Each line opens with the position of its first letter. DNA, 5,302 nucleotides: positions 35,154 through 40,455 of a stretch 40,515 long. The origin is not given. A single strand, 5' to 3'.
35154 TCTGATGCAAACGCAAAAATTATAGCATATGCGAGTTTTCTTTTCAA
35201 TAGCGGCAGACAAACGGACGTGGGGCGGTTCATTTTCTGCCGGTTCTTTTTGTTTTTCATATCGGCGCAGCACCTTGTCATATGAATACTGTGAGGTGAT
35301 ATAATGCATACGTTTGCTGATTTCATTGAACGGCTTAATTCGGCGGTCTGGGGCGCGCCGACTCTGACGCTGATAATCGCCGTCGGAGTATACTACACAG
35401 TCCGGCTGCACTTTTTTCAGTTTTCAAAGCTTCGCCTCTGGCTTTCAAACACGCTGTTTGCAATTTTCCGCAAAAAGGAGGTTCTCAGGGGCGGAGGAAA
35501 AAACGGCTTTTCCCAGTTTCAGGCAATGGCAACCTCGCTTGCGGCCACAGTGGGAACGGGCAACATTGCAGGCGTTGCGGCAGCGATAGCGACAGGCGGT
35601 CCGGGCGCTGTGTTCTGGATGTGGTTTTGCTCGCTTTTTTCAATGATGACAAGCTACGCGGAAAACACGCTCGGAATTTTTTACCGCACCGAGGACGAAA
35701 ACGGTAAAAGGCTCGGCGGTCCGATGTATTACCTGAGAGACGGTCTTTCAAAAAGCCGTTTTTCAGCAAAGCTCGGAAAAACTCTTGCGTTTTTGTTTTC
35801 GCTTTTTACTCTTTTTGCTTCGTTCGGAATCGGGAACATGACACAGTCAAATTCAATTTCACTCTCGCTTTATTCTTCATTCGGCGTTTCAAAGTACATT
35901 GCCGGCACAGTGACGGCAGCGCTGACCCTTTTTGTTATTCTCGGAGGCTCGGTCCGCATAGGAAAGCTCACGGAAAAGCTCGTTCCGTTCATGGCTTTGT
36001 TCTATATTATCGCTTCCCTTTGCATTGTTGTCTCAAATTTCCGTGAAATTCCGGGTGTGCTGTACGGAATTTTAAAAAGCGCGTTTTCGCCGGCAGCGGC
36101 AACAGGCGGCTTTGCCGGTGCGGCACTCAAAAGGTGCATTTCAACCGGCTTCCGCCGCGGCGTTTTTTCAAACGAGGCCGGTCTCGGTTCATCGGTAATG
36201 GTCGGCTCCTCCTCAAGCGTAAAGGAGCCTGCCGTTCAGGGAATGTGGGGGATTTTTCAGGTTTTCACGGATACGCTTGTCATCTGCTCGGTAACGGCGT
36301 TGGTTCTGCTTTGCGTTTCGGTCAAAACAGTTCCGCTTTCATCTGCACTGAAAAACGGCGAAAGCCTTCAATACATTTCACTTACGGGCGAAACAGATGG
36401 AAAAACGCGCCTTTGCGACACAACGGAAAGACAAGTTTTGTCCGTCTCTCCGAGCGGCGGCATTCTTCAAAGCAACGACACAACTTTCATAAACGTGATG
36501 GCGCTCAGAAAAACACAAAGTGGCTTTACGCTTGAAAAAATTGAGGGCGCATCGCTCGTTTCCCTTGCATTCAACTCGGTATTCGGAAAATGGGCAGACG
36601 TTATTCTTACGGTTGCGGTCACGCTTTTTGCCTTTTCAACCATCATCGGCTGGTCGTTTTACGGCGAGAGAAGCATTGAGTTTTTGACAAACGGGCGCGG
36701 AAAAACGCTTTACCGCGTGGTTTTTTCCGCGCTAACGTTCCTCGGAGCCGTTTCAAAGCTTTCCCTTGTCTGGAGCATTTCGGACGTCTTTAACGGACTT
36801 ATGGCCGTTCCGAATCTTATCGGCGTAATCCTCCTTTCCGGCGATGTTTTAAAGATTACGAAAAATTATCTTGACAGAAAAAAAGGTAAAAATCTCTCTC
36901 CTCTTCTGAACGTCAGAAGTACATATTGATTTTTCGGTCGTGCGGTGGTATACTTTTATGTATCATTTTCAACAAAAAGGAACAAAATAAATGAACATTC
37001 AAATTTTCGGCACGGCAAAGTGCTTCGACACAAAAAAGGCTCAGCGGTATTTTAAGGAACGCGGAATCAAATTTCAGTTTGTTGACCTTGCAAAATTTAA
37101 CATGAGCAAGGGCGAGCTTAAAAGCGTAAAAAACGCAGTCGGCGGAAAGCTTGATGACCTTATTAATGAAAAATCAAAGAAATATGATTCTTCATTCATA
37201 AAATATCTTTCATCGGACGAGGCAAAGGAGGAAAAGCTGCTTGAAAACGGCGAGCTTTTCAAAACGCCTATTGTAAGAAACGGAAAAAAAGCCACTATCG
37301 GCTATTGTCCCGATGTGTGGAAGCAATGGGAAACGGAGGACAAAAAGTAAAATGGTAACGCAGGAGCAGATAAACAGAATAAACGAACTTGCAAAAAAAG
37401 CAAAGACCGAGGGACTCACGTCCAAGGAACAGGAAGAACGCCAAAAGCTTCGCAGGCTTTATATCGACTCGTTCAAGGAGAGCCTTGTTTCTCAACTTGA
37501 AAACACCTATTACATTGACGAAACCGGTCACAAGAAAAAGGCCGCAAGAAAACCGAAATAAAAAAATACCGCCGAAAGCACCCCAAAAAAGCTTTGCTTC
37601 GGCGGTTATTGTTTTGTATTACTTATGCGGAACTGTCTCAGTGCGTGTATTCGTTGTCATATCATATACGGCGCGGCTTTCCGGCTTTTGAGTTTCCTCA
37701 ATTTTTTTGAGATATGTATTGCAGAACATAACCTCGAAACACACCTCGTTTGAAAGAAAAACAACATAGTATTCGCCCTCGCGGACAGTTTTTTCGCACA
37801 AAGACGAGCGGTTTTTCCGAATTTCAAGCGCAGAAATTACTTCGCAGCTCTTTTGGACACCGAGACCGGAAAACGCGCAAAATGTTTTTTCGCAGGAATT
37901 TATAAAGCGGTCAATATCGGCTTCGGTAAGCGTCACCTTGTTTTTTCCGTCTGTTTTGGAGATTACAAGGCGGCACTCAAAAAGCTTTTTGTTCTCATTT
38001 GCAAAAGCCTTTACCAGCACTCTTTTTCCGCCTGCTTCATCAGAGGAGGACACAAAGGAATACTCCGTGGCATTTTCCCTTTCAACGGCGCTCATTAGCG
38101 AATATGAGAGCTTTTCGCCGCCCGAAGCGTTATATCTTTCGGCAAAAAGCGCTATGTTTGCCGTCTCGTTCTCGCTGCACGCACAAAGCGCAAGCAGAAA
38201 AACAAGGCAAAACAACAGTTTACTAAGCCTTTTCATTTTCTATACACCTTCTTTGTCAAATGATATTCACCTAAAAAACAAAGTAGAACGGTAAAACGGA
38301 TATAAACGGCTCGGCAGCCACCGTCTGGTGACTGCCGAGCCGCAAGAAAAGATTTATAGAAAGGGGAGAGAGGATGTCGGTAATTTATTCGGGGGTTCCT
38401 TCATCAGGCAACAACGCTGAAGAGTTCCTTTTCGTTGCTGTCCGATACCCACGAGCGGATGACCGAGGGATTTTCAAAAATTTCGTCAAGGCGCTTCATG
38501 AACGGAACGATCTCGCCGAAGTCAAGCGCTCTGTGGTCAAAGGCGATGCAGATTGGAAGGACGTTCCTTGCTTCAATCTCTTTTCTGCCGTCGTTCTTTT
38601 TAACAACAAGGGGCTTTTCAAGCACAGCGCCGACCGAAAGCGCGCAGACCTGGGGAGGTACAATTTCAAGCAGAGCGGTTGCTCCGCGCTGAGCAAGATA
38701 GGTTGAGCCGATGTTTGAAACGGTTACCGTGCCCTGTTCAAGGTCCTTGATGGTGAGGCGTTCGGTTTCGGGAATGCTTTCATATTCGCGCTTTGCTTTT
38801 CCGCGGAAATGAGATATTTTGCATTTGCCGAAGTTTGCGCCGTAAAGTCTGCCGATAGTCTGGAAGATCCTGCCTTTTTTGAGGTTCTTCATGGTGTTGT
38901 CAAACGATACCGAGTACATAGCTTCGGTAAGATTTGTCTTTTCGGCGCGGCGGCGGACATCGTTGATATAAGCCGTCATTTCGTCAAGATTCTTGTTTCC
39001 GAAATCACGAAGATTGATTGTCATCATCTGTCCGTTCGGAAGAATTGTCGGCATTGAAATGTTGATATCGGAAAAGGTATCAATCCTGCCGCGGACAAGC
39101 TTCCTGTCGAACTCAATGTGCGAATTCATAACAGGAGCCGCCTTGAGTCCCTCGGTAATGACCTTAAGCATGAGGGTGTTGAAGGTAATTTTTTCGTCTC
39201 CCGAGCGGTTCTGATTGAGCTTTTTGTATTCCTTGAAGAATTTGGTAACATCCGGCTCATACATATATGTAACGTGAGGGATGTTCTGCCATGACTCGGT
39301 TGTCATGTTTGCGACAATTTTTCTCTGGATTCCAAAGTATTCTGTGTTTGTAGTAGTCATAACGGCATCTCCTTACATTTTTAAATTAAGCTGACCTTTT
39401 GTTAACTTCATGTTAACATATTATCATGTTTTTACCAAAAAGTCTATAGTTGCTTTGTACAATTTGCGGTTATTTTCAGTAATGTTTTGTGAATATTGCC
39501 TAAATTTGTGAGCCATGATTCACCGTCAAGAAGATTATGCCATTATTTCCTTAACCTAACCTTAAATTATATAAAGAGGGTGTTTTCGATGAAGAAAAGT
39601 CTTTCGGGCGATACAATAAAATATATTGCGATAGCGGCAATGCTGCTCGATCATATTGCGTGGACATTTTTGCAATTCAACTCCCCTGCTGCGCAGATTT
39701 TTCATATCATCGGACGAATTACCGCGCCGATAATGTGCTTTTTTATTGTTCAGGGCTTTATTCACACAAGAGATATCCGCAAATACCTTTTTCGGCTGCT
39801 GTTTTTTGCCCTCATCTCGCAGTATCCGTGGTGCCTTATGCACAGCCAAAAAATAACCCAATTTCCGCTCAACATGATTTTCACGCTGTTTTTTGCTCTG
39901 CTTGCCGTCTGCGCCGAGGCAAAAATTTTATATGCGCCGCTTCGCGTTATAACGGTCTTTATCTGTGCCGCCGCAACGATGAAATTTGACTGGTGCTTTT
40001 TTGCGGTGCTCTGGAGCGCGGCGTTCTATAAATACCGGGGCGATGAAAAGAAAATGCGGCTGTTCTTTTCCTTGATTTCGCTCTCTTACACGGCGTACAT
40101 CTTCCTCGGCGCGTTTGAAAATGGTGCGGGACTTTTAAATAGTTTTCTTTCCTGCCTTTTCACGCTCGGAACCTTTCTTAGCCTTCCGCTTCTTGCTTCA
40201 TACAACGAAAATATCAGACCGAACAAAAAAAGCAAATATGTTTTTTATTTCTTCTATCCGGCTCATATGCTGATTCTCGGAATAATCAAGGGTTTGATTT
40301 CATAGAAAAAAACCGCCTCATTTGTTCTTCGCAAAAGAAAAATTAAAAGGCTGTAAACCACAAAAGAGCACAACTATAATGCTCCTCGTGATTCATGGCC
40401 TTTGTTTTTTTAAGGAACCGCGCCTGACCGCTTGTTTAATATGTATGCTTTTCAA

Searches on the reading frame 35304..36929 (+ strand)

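Call 78: search_protein_families(library=pfam, proteins=[window:35304-36929:+], max_evalue=0.00001)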
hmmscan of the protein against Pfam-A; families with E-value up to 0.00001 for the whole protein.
window:35304-36929:+ (541 aa): 1 family
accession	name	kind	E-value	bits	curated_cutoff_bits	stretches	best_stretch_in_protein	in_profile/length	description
PF01235.23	Na_Ala_symp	-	3.6e-133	445.1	24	1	65-531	9-388/392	Sodium:alanine symporter family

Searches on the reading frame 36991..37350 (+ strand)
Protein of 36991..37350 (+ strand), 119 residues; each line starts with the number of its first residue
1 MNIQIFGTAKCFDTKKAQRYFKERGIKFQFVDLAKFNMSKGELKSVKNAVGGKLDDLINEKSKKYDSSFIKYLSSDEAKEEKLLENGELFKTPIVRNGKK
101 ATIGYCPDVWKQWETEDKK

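Call 78: search_protein_families(library=pfam, proteins=[window:36991-37350:+], max_evalue=0.00001)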
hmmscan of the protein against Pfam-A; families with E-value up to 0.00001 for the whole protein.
window:36991-37350:+ (119 aa): 1 family
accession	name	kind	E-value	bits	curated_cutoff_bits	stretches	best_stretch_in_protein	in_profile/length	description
PF03960.21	ArsC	-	1.7e-08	35.1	24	1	6-111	1-77/79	ArsC family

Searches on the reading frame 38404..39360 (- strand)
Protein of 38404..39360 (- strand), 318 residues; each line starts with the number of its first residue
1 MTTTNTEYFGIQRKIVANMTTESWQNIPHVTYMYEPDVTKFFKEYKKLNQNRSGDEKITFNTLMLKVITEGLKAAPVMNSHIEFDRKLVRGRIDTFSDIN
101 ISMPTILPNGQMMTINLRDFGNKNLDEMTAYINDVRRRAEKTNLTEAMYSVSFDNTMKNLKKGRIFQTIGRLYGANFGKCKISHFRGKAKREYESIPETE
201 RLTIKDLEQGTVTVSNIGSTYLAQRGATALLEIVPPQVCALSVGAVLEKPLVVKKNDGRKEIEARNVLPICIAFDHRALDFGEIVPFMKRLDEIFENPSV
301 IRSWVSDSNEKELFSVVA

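Call 78: search_protein_families(library=pfam, proteins=[window:38404-39360:-], max_evalue=0.00001)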
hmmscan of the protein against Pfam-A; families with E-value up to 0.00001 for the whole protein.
window:38404-39360:- (318 aa): 1 family
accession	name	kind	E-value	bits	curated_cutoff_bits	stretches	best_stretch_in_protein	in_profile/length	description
PF00198.28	2-oxoacid_dh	-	2.1e-39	135.8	23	2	4-146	5-142/232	2-oxoacid dehydrogenases acyltransferase (catalytic domain)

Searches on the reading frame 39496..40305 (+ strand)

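Call 78: search_protein_families(library=pfam, proteins=[window:39496-40305:+], max_evalue=0.00001)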
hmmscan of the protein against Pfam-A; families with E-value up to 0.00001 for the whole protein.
window:39496-40305:+ (269 aa): 1 family
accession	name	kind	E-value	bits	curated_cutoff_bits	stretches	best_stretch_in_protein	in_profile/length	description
PF05857.17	TraX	-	2.1e-31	110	25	1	37-264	1-216/217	TraX protein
